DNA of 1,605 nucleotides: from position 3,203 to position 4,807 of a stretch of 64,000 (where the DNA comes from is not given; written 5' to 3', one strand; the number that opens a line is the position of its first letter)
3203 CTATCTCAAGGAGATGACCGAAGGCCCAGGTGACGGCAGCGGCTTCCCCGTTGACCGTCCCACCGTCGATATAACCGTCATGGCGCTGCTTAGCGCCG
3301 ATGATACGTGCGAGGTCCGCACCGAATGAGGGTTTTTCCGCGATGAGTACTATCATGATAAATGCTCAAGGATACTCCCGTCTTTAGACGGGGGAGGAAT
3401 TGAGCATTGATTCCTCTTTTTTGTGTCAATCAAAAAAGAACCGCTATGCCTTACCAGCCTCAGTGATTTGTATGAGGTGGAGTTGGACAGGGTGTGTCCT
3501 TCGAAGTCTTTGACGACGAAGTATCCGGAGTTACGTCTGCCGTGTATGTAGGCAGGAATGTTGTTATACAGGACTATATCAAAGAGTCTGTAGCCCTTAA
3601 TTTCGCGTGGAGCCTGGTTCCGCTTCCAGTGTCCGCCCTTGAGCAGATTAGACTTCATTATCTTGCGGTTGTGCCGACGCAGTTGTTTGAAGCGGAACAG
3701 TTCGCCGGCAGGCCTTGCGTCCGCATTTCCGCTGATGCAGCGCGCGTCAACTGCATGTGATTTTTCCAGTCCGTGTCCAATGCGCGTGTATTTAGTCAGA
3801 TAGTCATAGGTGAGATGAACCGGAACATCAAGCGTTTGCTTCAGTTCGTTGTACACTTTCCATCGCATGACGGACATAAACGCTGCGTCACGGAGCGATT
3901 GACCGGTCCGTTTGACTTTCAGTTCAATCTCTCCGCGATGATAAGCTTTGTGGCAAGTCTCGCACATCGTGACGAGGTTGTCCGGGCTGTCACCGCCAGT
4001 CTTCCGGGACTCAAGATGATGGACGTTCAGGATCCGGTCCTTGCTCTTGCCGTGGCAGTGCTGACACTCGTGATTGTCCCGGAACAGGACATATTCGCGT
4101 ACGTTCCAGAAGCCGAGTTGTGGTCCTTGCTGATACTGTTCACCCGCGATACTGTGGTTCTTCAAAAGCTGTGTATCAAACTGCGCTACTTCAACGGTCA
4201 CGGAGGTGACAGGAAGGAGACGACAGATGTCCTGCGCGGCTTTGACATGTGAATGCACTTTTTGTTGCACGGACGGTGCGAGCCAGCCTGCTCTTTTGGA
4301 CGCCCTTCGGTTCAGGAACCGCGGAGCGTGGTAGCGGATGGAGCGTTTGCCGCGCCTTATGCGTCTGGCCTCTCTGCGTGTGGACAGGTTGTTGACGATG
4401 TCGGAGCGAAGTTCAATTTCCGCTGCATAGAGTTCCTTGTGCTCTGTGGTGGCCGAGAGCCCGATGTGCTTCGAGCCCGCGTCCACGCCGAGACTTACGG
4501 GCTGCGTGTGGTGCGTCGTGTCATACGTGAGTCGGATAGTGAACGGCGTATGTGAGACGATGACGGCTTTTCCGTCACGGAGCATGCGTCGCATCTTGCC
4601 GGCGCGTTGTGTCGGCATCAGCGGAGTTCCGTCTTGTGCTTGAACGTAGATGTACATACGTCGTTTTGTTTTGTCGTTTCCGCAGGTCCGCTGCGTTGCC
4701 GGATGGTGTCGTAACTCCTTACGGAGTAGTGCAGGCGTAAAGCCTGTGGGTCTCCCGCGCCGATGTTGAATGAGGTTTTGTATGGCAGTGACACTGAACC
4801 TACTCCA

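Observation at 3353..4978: IscB (OMEGA nuclease) with candidate omegaRNA in a TnpA-less IS200/IS605-like element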

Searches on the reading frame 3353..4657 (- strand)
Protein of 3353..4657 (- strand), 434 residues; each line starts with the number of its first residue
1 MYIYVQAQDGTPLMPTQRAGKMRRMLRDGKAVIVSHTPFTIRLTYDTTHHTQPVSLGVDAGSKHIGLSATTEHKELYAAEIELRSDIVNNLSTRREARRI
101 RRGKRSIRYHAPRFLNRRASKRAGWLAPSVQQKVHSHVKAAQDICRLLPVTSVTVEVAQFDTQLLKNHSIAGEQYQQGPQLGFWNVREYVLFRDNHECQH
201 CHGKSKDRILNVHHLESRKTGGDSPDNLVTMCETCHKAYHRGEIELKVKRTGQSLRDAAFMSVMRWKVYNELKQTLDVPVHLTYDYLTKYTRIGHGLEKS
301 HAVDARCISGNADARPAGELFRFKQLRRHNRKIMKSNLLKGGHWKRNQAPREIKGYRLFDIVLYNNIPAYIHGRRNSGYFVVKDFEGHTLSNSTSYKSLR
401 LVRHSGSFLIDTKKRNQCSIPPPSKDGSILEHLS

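Call 3: search_protein_families(library=pfam, proteins=[window:3353-4657:-], max_evalue=0.1)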
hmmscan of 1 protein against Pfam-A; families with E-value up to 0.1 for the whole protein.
window:3353-4657:- (434 aa): 6 families
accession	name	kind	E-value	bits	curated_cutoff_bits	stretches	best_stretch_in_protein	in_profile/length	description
PF14239.11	RRXRR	-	3.4e-57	193.6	25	1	3-178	1-174/174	RRXRR protein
PF01844.29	HNH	-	5.7e-08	33.2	21.4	1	198-241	1-46/47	HNH endonuclease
PF13391.12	HNH_2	-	0.00073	19.8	21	1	214-244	33-63/66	HNH endonuclease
PF14279.12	HNH_5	-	0.0082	16.5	27.5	1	198-239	1-43/56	HNH endonuclease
PF22113.1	Mtrc-MtrF_II-IV_dom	-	0.021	14.8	30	1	192-251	78-141/176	Outer membrane cytochrome MtrC/MtrF-like, domains II/IV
PF06147.18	DUF968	-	0.048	14.1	27.8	1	168-245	71-148/171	Protein of unknown function (DUF968)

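Call 5: search_protein_families(library=ncbifam, proteins=[window:3353-4657:-], max_evalue=0.1)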
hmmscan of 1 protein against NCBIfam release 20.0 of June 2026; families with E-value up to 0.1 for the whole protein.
window:3353-4657:- (434 aa): 5 families
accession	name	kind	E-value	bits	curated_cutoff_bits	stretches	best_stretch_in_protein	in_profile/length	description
NF040563.1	guided_IscB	equivalog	2e-102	342.6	175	1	3-308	1-313/314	RNA-guided endonuclease IscB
NF049971.1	CRISPR_Cas9d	exception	0.0026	16.5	375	1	56-105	3-52/986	type II CRISPR RNA-guided endonuclease Cas9d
NF058586.1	HNHNucHlpB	equivalog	0.011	16.2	130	1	197-248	8-60/99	HNH nuclease-like protein HlpB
NF041781.1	mnquin_red_QrcA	equivalog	0.054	13.1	180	1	166-240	92-162/174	menaquinone reductase multiheme cytochrome c subunit QrcA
NF038221.1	IcmJ_DotN_IVB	equivalog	0.058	12.9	100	0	183-239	30-84/205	type IVB secretion system protein IcmJDotN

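Call 11: search_solved_structures(query=window:3353-4657:-, show_alignments=2)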
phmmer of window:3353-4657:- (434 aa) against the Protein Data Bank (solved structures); distinct sequences matched with E-value up to 0.001: 16.
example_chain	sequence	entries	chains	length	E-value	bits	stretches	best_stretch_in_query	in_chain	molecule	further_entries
11hr_A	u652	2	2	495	1.3e-44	155.9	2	105-340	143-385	IscB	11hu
7xht_A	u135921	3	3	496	1.4e-43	152.4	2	105-339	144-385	OgeuIscB | IscB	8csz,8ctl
7utn_D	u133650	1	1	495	1.4e-43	152.4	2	105-339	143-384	IscB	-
9liq_A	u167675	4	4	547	5.8e-43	150.4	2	105-338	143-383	Iscb | Iscb+Twin-Strep-tag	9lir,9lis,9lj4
11hx_A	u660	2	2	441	6e-43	150.3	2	3-123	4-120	IscB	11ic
9nvu_P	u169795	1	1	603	7.8e-35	123.6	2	2-132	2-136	OrufIscB-REC-swap 49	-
9k2z_A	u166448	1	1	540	1.4e-33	119.5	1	2-330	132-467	HfmIscB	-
9k30_A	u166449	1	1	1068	1.6e-23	86.4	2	2-121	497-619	TbaIscB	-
8dmb_P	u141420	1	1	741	1.1e-19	73.7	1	6-162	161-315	Ubiquitin-like protein SMT3,IsrB protein,monomeric superfolder Green Fluorescent Protein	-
9k31_A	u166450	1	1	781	1.6e-13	53.4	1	98-313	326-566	YnpsCas9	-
8w2z_A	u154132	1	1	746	1.3e-10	43.8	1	119-238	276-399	HNH nuclease domain-containing protein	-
8zq9_B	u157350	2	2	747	1.3e-10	43.8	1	119-238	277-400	a protein | HNH nuclease domain-containing protein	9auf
8w2s_A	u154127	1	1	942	2.5e-10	42.9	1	119-238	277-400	HNH nuclease domain-containing protein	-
9lgi_A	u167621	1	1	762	6.7e-09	38.2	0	119-243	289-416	HNH nuclease domain-containing protein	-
8zdr_C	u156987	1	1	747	1.3e-08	37.3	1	119-238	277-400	a protein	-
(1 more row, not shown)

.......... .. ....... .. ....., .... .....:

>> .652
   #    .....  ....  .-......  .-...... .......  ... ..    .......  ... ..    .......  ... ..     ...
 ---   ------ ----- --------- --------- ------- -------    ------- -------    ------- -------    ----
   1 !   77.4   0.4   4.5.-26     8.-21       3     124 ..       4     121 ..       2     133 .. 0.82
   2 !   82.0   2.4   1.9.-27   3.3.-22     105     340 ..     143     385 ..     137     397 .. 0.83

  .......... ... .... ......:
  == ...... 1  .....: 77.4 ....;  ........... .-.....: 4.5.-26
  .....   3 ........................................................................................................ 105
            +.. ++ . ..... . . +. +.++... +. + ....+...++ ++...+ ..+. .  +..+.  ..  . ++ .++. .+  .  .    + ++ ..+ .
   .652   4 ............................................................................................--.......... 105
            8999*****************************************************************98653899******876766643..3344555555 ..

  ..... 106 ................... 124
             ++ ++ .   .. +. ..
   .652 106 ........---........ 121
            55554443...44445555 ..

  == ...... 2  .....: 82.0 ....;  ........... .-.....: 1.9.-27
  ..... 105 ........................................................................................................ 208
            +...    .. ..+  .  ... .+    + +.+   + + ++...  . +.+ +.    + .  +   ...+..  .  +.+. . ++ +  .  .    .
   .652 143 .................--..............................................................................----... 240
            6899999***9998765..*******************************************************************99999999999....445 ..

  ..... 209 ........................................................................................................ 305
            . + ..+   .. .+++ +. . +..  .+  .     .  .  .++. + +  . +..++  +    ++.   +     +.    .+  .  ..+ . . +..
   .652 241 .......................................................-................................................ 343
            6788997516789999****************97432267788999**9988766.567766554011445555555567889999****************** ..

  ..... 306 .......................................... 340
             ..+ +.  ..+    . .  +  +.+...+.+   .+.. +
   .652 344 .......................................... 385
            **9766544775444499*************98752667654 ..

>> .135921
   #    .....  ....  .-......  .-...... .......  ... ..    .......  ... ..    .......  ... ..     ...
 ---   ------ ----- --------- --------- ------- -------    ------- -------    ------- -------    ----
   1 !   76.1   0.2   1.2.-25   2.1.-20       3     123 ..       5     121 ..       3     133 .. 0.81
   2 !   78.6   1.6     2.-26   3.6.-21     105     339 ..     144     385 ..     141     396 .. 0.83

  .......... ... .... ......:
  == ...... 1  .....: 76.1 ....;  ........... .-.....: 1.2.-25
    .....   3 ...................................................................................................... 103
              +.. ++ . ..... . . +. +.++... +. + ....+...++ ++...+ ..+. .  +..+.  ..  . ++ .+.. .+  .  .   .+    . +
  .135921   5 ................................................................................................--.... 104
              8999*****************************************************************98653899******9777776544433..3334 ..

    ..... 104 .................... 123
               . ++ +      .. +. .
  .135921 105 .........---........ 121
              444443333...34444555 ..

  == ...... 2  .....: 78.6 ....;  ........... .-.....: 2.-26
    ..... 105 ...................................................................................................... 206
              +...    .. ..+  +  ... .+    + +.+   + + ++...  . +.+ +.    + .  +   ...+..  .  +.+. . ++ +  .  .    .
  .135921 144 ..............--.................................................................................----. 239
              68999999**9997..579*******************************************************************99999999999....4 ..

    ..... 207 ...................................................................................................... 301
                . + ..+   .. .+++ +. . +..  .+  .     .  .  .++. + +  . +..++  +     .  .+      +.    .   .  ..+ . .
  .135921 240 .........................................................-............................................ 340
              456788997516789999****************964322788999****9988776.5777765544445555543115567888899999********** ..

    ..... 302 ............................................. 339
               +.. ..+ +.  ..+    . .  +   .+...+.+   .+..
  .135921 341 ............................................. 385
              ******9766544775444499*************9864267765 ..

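Call 14: find_encoding_contigs(protein=window:3353-4657:-, flank=4000, max_places=10)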
Protein window:3353-4657:- (434 aa): no gene with exactly this product is on record in the collection.

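Call 15: find_encoding_contigs(protein=window:3353-4618:-, flank=3000, max_places=10)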
Protein window:3353-4618:- (421 aa): 2 contigs read that carry it; 1 place shown.
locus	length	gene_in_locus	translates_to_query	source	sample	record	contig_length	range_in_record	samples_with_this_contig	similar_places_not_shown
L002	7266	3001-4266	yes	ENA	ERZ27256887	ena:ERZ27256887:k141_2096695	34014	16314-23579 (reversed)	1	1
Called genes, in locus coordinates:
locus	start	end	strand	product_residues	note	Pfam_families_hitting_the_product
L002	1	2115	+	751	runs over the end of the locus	PF14293:YWFCY, PF02534:T4SS-DNA_transf, PF10412:TrwB_AAD_bind, PF12696:TraG-D_C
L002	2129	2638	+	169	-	-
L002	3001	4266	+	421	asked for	PF14239:RRXRR, PF01844:HNH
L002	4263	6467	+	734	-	PF01751:Toprim, PF01131:Topoisom_bac, PF13342:Toprim_Crpt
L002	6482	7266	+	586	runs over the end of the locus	-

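Call 16: find_homologous_proteins(query=window:3353-4657:-, max_evalue=1e-30)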
Query window:3353-4657:- (434 aa): 8000 proteins with E <= 1e-30 among 8000 candidates; the best 120 are listed.
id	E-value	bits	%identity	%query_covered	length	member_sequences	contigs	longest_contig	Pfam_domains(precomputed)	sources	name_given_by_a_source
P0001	5.3e-269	910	91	100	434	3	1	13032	PF01844.30,PF14239.12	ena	-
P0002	8.9e-261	883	87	100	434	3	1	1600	PF01844.30,PF14239.12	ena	-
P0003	5.4e-259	877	87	100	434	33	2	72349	PF01844.30,PF14239.12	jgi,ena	-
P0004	1.5e-257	872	86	100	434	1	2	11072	PF01844.30,PF14239.12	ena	-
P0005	1.7e-255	865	86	100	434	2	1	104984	PF01844.30,PF14239.12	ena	-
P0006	1.1e-253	859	87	100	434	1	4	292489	PF01844.30,PF14239.12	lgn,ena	-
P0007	9.2e-253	856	88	97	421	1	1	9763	PF01844.30,PF14239.12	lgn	-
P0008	2.5e-252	855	85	100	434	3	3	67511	PF01844.30,PF14239.12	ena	-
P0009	2.1e-250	849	84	100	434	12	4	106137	PF01844.30,PF14239.12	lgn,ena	-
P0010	2.0e-248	842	86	97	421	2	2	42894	PF01844.30,PF14239.12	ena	-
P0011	9.3e-248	840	83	100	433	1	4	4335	PF01844.30,PF14239.12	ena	-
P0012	4.0e-247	838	83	100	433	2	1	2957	PF01844.30,PF14239.12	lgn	-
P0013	4.2e-247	838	84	100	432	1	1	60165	PF01844.30,PF14239.12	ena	-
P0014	4.6e-246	834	85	97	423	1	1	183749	PF01844.30,PF14239.12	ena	-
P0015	2.0e-244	829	84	97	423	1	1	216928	PF01844.30,PF14239.12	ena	-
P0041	3.1e-230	782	78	100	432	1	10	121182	PF01844.30,PF14239.12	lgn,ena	-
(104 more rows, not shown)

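Call 20: find_related_loci(query=window:3353-4657:-, collection=genome_contigs, flank=3000)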
Query window:3353-4657:- (434 aa) in genome_contigs; peptide patterns used: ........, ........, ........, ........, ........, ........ (x = any residue, [..] = any of these).
60 stretches matched a pattern; 32 encode a relative of the query (tblastn E <= 1e-3); 32 distinct loci.
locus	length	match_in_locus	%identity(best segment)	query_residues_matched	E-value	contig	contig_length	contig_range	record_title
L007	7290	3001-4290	81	1-430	0e+0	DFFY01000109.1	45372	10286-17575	MAG TPA_asm: Bacteroidales bacterium UBA3764 UBA3764_contig_15563, whole genome shotgun sequence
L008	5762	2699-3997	74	1-434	0e+0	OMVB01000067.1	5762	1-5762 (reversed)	uncultured Prevotellaceae bacterium isolate hRUG909 genome assembly, contig: NODE_21412_length_5762_cov_7.30769, whole g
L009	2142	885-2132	73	1-415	0e+0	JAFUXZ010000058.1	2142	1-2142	MAG: Paludibacteraceae bacterium isolate RGIG4928 Roe_deer_Rumen-3__c73166, whole genome shotgun sequence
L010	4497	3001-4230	55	3-416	2e-149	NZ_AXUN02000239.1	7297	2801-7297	Youngiibacter fragilis 232.1 contig_97, whole genome shotgun sequence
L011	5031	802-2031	55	3-416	1e-146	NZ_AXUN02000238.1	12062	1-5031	Youngiibacter fragilis 232.1 contig_96, whole genome shotgun sequence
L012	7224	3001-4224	54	3-414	3e-143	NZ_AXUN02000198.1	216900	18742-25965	Youngiibacter fragilis 232.1 contig_6, whole genome shotgun sequence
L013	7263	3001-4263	52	3-415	2e-137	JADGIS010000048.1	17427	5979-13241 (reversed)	Erysipelotrichaceae bacterium RD49 NODE_48_length_17427_cov_74.315376, whole genome shotgun sequence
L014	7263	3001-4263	51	3-415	3e-137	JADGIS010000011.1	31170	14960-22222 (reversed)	Erysipelotrichaceae bacterium RD49 NODE_11_length_31170_cov_76.092903, whole genome shotgun sequence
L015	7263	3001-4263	52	3-415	2e-135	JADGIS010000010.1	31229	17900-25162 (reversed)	Erysipelotrichaceae bacterium RD49 NODE_10_length_31229_cov_89.760048, whole genome shotgun sequence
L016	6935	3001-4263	51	3-415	3e-134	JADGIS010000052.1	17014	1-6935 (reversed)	Erysipelotrichaceae bacterium RD49 NODE_52_length_17014_cov_91.896725, whole genome shotgun sequence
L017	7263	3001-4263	52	3-415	2e-133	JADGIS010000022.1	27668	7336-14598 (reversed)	Erysipelotrichaceae bacterium RD49 NODE_22_length_27668_cov_73.445881, whole genome shotgun sequence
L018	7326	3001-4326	51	3-415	5e-132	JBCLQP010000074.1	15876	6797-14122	Erysipelotrichaceae bacterium 51-3 voucher GPTB0111 scaffold74, whole genome shotgun sequence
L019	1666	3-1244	51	10-415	3e-142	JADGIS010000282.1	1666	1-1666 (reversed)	Erysipelotrichaceae bacterium RD49 NODE_282_length_1666_cov_80.753086, whole genome shotgun sequence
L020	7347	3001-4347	50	3-415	3e-131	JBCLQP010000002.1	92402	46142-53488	Erysipelotrichaceae bacterium 51-3 voucher GPTB0111 scaffold2, whole genome shotgun sequence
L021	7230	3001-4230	54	3-416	1e-141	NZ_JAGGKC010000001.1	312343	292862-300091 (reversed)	Youngiibacter multivorans strain DSM 6139 Ga0454107_01, whole genome shotgun sequence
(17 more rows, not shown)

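Call 21: find_encoding_contigs(protein=P0001, flank=2500, max_places=6)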
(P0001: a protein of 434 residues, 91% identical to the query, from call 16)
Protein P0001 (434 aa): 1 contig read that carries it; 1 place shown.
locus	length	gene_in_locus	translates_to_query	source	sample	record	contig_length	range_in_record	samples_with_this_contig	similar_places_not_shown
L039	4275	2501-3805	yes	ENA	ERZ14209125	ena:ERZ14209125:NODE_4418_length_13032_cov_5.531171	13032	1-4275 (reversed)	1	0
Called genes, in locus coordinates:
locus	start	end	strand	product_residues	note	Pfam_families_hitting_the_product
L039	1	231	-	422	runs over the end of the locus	-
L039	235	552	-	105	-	PF00436:SSB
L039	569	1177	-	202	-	-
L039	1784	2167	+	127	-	-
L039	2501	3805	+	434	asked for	PF14239:RRXRR, PF01844:HNH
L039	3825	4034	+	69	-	-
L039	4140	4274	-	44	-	?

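Call 22: find_encoding_contigs(protein=P0006, flank=2500, max_places=6)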
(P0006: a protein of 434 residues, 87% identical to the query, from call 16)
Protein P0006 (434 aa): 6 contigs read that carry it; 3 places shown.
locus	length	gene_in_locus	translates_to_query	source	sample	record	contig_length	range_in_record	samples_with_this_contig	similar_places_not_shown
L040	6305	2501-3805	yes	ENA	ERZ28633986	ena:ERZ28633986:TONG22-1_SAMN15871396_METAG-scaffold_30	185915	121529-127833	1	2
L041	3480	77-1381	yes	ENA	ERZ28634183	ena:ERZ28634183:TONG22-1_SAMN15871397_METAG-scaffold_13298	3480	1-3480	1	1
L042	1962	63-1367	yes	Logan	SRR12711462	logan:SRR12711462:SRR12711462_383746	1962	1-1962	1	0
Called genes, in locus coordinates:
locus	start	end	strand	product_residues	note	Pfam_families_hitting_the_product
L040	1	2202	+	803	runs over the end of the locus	PF01751:Toprim, PF01131:Topoisom_bac, PF13342:Toprim_Crpt, PF13101:DUF3945, PF13342:Toprim_Crpt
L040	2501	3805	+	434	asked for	PF14239:RRXRR, PF01844:HNH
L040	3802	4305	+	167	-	PF22979:HTH_69 (weak), PF01381:HTH_3 (faint)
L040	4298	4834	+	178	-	-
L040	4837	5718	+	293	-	PF01656:CbiA (faint), PF13614:AAA_31 (faint)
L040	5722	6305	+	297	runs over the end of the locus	-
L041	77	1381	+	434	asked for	PF14239:RRXRR, PF01844:HNH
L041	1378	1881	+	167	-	PF22979:HTH_69 (weak), PF01381:HTH_3 (faint)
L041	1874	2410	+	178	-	-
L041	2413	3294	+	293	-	PF01656:CbiA (faint), PF13614:AAA_31 (faint)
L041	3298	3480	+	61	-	?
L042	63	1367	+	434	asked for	PF14239:RRXRR, PF01844:HNH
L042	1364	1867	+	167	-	PF22979:HTH_69 (weak), PF01381:HTH_3 (faint)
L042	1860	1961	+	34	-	?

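Call 23: find_encoding_contigs(protein=P0041, flank=2500, max_places=10)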
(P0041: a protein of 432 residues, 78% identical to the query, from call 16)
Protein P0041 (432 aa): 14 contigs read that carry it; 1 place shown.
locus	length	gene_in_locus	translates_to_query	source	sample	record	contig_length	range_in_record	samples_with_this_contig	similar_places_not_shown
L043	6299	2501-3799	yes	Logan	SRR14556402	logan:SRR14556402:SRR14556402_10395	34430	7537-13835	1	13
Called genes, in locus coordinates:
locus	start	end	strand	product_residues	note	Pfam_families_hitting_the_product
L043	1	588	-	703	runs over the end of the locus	-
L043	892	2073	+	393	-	-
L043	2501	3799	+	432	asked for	PF14239:RRXRR, PF01844:HNH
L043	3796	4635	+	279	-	-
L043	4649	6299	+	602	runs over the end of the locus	PF16249:DUF4906, PF02368:Big_2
